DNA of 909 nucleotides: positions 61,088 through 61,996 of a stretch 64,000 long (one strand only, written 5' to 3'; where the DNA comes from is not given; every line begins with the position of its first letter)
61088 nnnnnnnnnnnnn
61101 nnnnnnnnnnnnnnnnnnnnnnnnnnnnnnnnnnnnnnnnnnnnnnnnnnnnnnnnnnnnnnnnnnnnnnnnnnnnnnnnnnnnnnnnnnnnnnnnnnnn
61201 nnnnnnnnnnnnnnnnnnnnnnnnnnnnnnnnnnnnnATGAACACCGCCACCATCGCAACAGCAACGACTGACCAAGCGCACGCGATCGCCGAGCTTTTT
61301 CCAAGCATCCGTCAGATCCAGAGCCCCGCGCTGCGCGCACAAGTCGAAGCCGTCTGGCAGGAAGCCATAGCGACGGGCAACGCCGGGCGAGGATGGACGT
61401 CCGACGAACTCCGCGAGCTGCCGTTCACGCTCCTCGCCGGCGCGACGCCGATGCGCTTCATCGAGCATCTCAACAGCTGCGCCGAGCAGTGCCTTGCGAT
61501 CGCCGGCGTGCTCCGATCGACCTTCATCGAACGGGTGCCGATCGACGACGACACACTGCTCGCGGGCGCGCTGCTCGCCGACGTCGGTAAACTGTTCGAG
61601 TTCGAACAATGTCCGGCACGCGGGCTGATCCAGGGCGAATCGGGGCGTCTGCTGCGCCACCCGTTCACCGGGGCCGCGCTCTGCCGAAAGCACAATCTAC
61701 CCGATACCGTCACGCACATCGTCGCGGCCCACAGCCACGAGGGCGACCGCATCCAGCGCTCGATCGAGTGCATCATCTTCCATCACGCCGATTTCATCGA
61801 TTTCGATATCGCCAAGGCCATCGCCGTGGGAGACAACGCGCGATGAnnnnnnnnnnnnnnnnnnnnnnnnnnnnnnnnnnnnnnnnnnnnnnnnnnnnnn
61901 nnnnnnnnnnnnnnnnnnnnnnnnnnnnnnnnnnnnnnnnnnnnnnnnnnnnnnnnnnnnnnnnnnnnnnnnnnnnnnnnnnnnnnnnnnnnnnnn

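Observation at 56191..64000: Complete-looking LysW carrier-protein (alpha-aminoadipate) lysine biosynthesis operon, tightly translationally coupled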

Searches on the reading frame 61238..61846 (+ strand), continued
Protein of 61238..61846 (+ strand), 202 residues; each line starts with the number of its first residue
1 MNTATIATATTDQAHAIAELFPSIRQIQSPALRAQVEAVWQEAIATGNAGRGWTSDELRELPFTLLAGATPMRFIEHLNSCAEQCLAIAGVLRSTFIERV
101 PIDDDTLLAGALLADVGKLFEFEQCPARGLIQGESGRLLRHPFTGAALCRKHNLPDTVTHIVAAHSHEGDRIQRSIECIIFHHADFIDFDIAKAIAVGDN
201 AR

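Call 51: search_protein_families(library=ncbifam, proteins=[L040:5477-7492:+, L071:4410-6398:+, L124:7450-8664:+, L040:7513-8625:+, L071:6968-8125:+, L124:8661-10118:+, L040:4062-4841:+, L040:1589-3157:+, L040:3141-4058:+], max_evalue=1e-10)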
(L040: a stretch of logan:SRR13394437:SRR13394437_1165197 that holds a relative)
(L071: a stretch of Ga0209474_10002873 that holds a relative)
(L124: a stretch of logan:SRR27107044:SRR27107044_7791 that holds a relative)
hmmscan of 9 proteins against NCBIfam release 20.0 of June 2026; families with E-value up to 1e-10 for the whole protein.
L040:5477-7492:+ (671 aa): 26 families (the best 25 are shown)
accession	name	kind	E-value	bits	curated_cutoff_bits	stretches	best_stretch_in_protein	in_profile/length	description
TIGR00139.1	h_aconitase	equivalog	1.8e-215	717.5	529.9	2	4-456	3-459/709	homoaconitase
NF001614.1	PRK00402.1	subfamily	5.1e-108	361.4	385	1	20-451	13-414/415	aconitase/3-isopropylmalate dehydratase large subunit family protein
NF005558.0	PRK07229.1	equivalog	8.3e-107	358.3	612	1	1-608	1-584/647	aconitate hydratase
TIGR02086.1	IPMI_arch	subfamily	1.9e-100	336.5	410.15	1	18-451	11-409/411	3-isopropylmalate dehydratase/homoaconitate hydratase family large subunit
TIGR01343.1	hacA_fam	subfamily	9.7e-100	334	385.7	1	4-451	1-411/412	homoaconitate hydratase family protein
TIGR02083.1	LEU2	equivalog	2.4e-83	280.4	610.65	2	283-451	247-416/419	3-isopropylmalate dehydratase large subunit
NF040615.1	HacA_Meth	equivalog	3.7e-82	276.3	550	1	20-450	13-417/419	homoaconitase large subunit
TIGR01342.1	acon_putative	hypoth_equivalog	2.3e-73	247.5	719.15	2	281-608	242-587/655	putative aconitate hydratase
NF009116.0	PRK12466.1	subfamily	1.2e-68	231.8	531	2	98-311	97-300/472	3-isopropylmalate dehydratase large subunit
NF004016.0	PRK05478.1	subfamily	3e-60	204.1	510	2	319-450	332-462/468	3-isopropylmalate dehydratase large subunit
TIGR01340.1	aconitase_mito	equivalog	9.1e-57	192.9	825.35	1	73-449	100-473/745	aconitate hydratase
TIGR00170.1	leuC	equivalog_domain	9.4e-53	179.4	560.25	2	98-250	97-249/466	3-isopropylmalate dehydratase large subunit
NF006757.0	PRK09277.1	subfamily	5e-47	160.1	686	1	81-323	152-391/888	aconitate hydratase AcnA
NF009520.0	PRK12881.1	subfamily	2.7e-46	157.7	905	1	111-320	181-388/893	aconitate hydratase AcnA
TIGR01341.1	aconitase_1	equivalog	5.3e-41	140.2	945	1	122-322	188-374/876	aconitate hydratase AcnA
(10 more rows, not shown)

L071:4410-6398:+ (662 aa): 25 families
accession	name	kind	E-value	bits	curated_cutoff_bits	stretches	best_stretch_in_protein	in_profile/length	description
TIGR00139.1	h_aconitase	equivalog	1.6e-224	747.4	529.9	2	4-464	3-469/709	homoaconitase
NF001614.1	PRK00402.1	subfamily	3.1e-110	368.7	385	1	4-450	2-415/415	aconitase/3-isopropylmalate dehydratase large subunit family protein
NF005558.0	PRK07229.1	equivalog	3.4e-107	359.6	612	2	1-462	1-425/647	aconitate hydratase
TIGR01343.1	hacA_fam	subfamily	5.3e-104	348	385.7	1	4-449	1-411/412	homoaconitate hydratase family protein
TIGR02086.1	IPMI_arch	subfamily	1.5e-102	343.4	410.15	1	4-450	2-410/411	3-isopropylmalate dehydratase/homoaconitate hydratase family large subunit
TIGR02083.1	LEU2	equivalog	2.7e-86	290.1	610.65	2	3-243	1-240/419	3-isopropylmalate dehydratase large subunit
NF040615.1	HacA_Meth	equivalog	9.3e-84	281.5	550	1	4-448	2-417/419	homoaconitase large subunit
TIGR01342.1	acon_putative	hypoth_equivalog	8.2e-75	252.3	719.15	3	276-457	241-417/655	putative aconitate hydratase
NF009116.0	PRK12466.1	subfamily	4e-69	233.4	531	2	34-302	31-292/472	3-isopropylmalate dehydratase large subunit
NF004016.0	PRK05478.1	subfamily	1.5e-61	208.4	510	2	79-302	81-290/468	3-isopropylmalate dehydratase large subunit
TIGR01340.1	aconitase_mito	equivalog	4.9e-55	187.2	825.35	1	68-445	100-471/745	aconitate hydratase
TIGR00170.1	leuC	equivalog_domain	1.6e-53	182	560.25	2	83-303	84-290/466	3-isopropylmalate dehydratase large subunit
NF006757.0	PRK09277.1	subfamily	4.2e-45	153.8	686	1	67-320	143-392/888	aconitate hydratase AcnA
NF009520.0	PRK12881.1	subfamily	2.9e-42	144.4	905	1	66-319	140-391/893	aconitate hydratase AcnA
TIGR01341.1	aconitase_1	equivalog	2.1e-39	134.9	945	1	59-320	117-376/876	aconitate hydratase AcnA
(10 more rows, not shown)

L124:7450-8664:+ (404 aa): 16 families
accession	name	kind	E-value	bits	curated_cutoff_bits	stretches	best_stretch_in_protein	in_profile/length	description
NF040626.1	AksF2_Meth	equivalog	6.2e-96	321.6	540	2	181-381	133-329/333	homoisocitrate dehydrogenase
TIGR02088.1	LEU3_arch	subfamily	5.5e-90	301.9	409.8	2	178-378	129-323/324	isopropylmalate/isohomocitrate dehydrogenases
NF006529.0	PRK08997.1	equivalog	3.2e-82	276.2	510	2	182-382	139-335/335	isocitrate dehydrogenase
NF040619.1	AksF_Meth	equivalog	7.7e-82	275.1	500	1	7-361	3-330/343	homoisocitrate dehydrogenase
NF006673.0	PRK09222.1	equivalog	2.7e-81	274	509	2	180-389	138-348/482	NADP-dependent isocitrate dehydrogenase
NF002898.0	PRK03437.1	equivalog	4.7e-75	253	393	1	7-381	6-344/347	3-isopropylmalate dehydrogenase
TIGR00175.1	mito_nad_idh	equivalog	1e-70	238.6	432.4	2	184-381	139-333/334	isocitrate dehydrogenase (NAD(+))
TIGR02089.1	TTC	equivalog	3.8e-67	226.7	470.4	1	7-381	5-351/352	tartrate dehydrogenase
TIGR00169.1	leuB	equivalog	2.2e-66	224.3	353.2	2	179-377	151-348/349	3-isopropylmalate dehydrogenase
TIGR02924.1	ICDH_alpha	equivalog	2.7e-64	218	561.35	1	92-385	73-340/473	isocitrate dehydrogenase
NF006048.0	PRK08194.1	equivalog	2.6e-62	210.9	501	2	178-383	148-350/352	tartrate dehydrogenase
NF040855.1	iso_homocit_dh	equivalog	2e-53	181.8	680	1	182-382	129-319/345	isocitrate--homoisocitrate dehydrogenase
TIGR00183.1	prok_nadp_idh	equivalog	2.7e-50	171.4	567.3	2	249-380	282-414/417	isocitrate dehydrogenase (NADP(+))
NF005425.0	PRK07006.1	equivalog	1.7e-47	162.1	490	2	246-379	279-413/416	NADP-dependent isocitrate dehydrogenase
NF005610.0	PRK07362.1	equivalog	1.2e-42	146.1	585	2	250-356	340-446/474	NADP-dependent isocitrate dehydrogenase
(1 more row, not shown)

L040:7513-8625:+ (370 aa): 16 families
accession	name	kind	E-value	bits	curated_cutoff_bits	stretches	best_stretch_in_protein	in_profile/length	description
NF040626.1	AksF2_Meth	equivalog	1.5e-95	320.2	540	2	171-368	130-328/333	homoisocitrate dehydrogenase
TIGR02088.1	LEU3_arch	subfamily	1.2e-88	297.5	409.8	2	173-367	132-324/324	isopropylmalate/isohomocitrate dehydrogenases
NF006529.0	PRK08997.1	equivalog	3.6e-82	276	510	2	173-368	137-333/335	isocitrate dehydrogenase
NF040619.1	AksF_Meth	equivalog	4.1e-82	276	500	1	4-366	2-343/343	homoisocitrate dehydrogenase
NF002898.0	PRK03437.1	equivalog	4.3e-76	256.4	393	2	170-369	146-344/347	3-isopropylmalate dehydrogenase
NF006673.0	PRK09222.1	equivalog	6.7e-68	229.8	509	2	172-355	137-320/482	NADP-dependent isocitrate dehydrogenase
TIGR00175.1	mito_nad_idh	equivalog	1.9e-66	224.5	432.4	2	175-368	137-332/334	isocitrate dehydrogenase (NAD(+))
TIGR02089.1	TTC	equivalog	2.1e-66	224.3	470.4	2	172-369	151-351/352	tartrate dehydrogenase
NF006048.0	PRK08194.1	equivalog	1.7e-59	201.7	501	2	170-369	147-348/352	tartrate dehydrogenase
TIGR00169.1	leuB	equivalog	1.1e-57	195.6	353.2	1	5-368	1-347/349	3-isopropylmalate dehydrogenase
TIGR00183.1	prok_nadp_idh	equivalog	8.7e-56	189.5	567.3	2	240-353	281-393/417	isocitrate dehydrogenase (NADP(+))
TIGR02924.1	ICDH_alpha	equivalog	7.1e-54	183.6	561.35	1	173-353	134-314/473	isocitrate dehydrogenase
NF005425.0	PRK07006.1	equivalog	3.8e-51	174.2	490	2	236-353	277-393/416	NADP-dependent isocitrate dehydrogenase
NF040855.1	iso_homocit_dh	equivalog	2e-48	165.4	680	1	170-366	124-315/345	isocitrate--homoisocitrate dehydrogenase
NF005610.0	PRK07362.1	equivalog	1.2e-45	156.1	585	2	242-353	340-450/474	NADP-dependent isocitrate dehydrogenase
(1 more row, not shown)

L071:6968-8125:+ (385 aa): 16 families
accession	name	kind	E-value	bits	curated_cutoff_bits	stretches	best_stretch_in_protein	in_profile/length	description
NF040626.1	AksF2_Meth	equivalog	1e-96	324.1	540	2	184-381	131-328/333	homoisocitrate dehydrogenase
TIGR02088.1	LEU3_arch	subfamily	2.4e-82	276.8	409.8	2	185-379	132-323/324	isopropylmalate/isohomocitrate dehydrogenases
NF006529.0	PRK08997.1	equivalog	2.6e-81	273.2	510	2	185-382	137-334/335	isocitrate dehydrogenase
NF040619.1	AksF_Meth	equivalog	4.4e-81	272.6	500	1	4-378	2-342/343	homoisocitrate dehydrogenase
TIGR00175.1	mito_nad_idh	equivalog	3.6e-70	236.7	432.4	1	186-381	136-332/334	isocitrate dehydrogenase (NAD(+))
NF006673.0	PRK09222.1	equivalog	3.6e-69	234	509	1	184-370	137-322/482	NADP-dependent isocitrate dehydrogenase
NF002898.0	PRK03437.1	equivalog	6e-69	232.9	393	2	184-382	148-344/347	3-isopropylmalate dehydrogenase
TIGR02089.1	TTC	equivalog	4e-63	213.5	470.4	2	184-381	152-350/352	tartrate dehydrogenase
TIGR00169.1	leuB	equivalog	3.9e-57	193.8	353.2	1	5-381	1-347/349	3-isopropylmalate dehydrogenase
TIGR02924.1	ICDH_alpha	equivalog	2.1e-55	188.6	561.35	1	185-367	134-315/473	isocitrate dehydrogenase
NF006048.0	PRK08194.1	equivalog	2.2e-54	184.9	501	1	183-382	148-348/352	tartrate dehydrogenase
TIGR00183.1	prok_nadp_idh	equivalog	2.1e-48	165.2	567.3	1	6-367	29-394/417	isocitrate dehydrogenase (NADP(+))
NF005425.0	PRK07006.1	equivalog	5.4e-43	147.3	490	1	6-367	29-394/416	NADP-dependent isocitrate dehydrogenase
NF005610.0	PRK07362.1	equivalog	1.5e-41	142.5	585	2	250-366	335-450/474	NADP-dependent isocitrate dehydrogenase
NF040855.1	iso_homocit_dh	equivalog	4.9e-41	141.1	680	1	181-380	123-316/345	isocitrate--homoisocitrate dehydrogenase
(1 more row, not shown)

L124:8661-10118:+ (485 aa): 3 families
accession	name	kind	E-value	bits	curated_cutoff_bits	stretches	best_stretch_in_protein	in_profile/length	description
NF042438.1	PrpD_hiGCgrampos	equivalog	2e-33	115.8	950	1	63-475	69-484/499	2-methylcitrate dehydratase PrpD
NF006943.0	PRK09425.1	equivalog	1.5e-23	83.4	575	1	13-467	17-469/480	bifunctional 2-methylcitrate dehydratase/aconitate hydratase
TIGR02330.1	prpD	equivalog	1.2e-15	57.2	458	1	22-467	12-457/468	2-methylcitrate dehydratase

L040:4062-4841:+ (259 aa): 19 families
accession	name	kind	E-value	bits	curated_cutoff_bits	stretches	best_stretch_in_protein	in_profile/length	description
NF004869.0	PRK06224.1-6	subfamily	5.4e-75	252.1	212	1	6-258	4-256/263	citryl-CoA lyase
NF004866.0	PRK06224.1-3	subfamily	7.6e-72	241.7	245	1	6-258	18-269/275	citryl-CoA lyase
NF004864.0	PRK06224.1-1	equivalog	5.3e-62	209.4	261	1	6-258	16-275/278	citryl-CoA lyase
NF004868.0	PRK06224.1-5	subfamily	4e-57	193.2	193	1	8-237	7-239/260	citryl-CoA lyase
NF004867.0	PRK06224.1-4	equivalog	2.4e-33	115.3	409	1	17-236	18-236/261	citryl-CoA lyase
NF004865.0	PRK06224.1-2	equivalog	1.9e-32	112.8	323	1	7-253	7-262/265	citryl-CoA lyase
NF009005.0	PRK12350.1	subfamily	5.3e-26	91.7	332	1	49-257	154-354/366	citrate synthase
TIGR01800.1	cit_synth_II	subfamily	2.2e-24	85.9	421.3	1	56-256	170-360/368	2-methylcitrate synthase/citrate synthase II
NF041301.1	Cit_synth_Halo_CitZ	equivalog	5.2e-24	84.9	550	1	57-241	181-360/379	citrate synthase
NF004126.0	PRK05614.1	equivalog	2.8e-22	78.8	505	1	55-258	221-424/430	citrate synthase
NF041157.1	Cit_synThplmales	equivalog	3.2e-22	79.1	590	1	56-257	173-369/377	citrate synthase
NF010636.0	PRK14033.1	equivalog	1.2e-20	73.7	479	1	71-258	194-372/376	bifunctional 2-methylcitrate synthase/citrate synthase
NF009006.1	PRK12351.1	equivalog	1.9e-18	66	550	1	71-255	192-367/376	bifunctional 2-methylcitrate synthase/citrate synthase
NF010638.0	PRK14035.1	equivalog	2.2e-18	66.2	572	1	43-241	161-353/372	citrate synthase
NF010639.0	PRK14036.1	equivalog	3.4e-17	62.2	502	1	48-239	169-357/379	citrate synthase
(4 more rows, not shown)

L040:1589-3157:+ (522 aa): 3 families
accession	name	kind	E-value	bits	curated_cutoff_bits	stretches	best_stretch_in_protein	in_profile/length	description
NF001913.0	PRK00696.1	equivalog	5.4e-58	196.8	370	1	3-372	2-364/388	ADP-forming succinate--CoA ligase subunit beta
TIGR01016.1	sucCoAbeta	subfamily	1.3e-53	182.3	375.55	1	3-372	2-364/386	succinate-CoA ligase subunit beta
NF010647.0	PRK14046.1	equivalog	9.4e-37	127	604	1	4-372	3-364/392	malate--CoA ligase subunit beta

L040:3141-4058:+ (305 aa): 4 families
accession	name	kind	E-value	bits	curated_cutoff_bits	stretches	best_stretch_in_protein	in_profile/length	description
NF004230.0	PRK05678.1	equivalog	1.5e-85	287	336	1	1-302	1-289/291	succinate--CoA ligase subunit alpha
TIGR01019.1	sucCoAalpha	subfamily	2.2e-84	283.3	353.2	1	3-299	1-284/286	succinate--CoA ligase subunit alpha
TIGR02717.1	AcCoA-syn-alpha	equivalog_domain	4.4e-19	68.5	567.15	1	45-297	46-284/447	acetate--CoA ligase alpha subunit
NF045494.1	AcCoALig_Archglob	equivalog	1.3e-12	47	1200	1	71-298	281-499/665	acetate--CoA ligase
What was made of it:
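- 61843..63837 (+): Fused, fungal LYS4-type homoaconitase (664 aa). Orthologues in other phyla score 717 and 747 (call 51).
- On Citryl-CoA lyase (NCBIfam PRK06224 models): The CCL-like genes of the widespread module do pass the cut-offs of two PRK06224 subfamily models (call 51).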

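Call 64: search_solved_structures(query=A2, max_evalue=1)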
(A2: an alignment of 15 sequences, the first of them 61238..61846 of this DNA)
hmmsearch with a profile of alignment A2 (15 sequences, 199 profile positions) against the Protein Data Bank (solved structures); distinct sequences matched with E-value up to 1: 1.
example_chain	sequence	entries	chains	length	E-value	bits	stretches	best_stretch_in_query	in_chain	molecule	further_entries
2z2l_A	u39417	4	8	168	0.52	12.8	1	7-67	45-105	Penicillin-binding protein 2X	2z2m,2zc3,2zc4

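Call 66: search_solved_structures(query=L124:7450-8664:+, max_evalue=1e-40)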
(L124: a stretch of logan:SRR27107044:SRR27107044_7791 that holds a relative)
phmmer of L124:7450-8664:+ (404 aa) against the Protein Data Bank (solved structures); distinct sequences matched with E-value up to 1e-40: 75 (the best 60 are shown).
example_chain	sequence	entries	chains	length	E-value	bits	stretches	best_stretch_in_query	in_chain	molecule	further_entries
3asj_A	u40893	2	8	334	1e-69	238.8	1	181-379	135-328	Homoisocitrate dehydrogenase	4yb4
1x0l_A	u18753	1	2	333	1.1e-69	238.7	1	181-379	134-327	Homoisocitrate dehydrogenase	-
3ah3_A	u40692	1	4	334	2.7e-67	230.8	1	181-381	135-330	Homoisocitrate dehydrogenase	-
6m3s_A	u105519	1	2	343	5.4e-65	223.2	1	180-360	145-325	Isocitrate dehydrogenase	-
6ltf_A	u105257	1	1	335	5.5e-65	223.2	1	180-360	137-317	Isocitrate dehydrogenase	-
6lky_A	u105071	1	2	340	9.4e-65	222.4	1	184-381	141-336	Putative isocitrate dehydrogenase, NAD-dependent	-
3ty3_A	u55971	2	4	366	1.3e-57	199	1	6-376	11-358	Probable homoisocitrate dehydrogenase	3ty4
8grb_B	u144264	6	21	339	6e-57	196.7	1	178-380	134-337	Isocitrate dehydrogenase [NAD] subunit alpha, mitochondrial | Human IDH3 alpha subunit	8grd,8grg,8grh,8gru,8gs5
6kde_A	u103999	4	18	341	7.2e-57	196.5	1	179-380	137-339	Isocitrate dehydrogenase [NAD] subunit alpha, mitochondrial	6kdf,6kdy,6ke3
6l57_A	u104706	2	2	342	7.3e-57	196.5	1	179-380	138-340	Isocitrate dehydrogenase [NAD] subunit alpha, mitochondrial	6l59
5gre_A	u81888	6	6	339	7.6e-57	196.4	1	179-380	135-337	Isocitrate dehydrogenase [NAD] subunit alpha, mitochondrial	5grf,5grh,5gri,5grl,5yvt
7ce3_A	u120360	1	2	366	1e-56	196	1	179-380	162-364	Isocitrate dehydrogenase [NAD] subunit alpha, mitochondrial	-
2d1c_A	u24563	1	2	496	6.8e-56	193.3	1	181-381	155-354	Isocitrate dehydrogenase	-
1cm7_A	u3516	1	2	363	2e-55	191.7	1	7-372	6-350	PROTEIN (3-ISOPROPYLMALATE DEHYDROGENASE)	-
3u1h_A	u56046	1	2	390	8.2e-55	189.7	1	180-381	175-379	3-isopropylmalate dehydrogenase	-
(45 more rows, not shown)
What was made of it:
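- HICDH is closest to Thermus HICDH (call 66).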

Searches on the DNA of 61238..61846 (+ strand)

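Call 73: search_rna_families(sources=[L039, L040, L042, L053, L056, L071, L077, L090, L103, L121], threshold=gathering)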
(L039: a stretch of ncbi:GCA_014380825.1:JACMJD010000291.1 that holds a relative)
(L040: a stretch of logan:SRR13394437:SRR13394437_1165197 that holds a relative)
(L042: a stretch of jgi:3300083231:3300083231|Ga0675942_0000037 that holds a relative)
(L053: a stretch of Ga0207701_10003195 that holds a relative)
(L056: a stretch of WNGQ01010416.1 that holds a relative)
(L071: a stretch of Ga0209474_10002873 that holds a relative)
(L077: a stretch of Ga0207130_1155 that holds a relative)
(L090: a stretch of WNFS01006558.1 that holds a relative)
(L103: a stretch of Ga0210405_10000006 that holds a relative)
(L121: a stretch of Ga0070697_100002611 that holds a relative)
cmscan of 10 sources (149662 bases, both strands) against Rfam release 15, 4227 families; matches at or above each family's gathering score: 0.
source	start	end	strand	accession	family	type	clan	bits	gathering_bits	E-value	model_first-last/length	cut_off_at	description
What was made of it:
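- Tried and rejected: None was found in ten loci of the widespread module (call 73).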
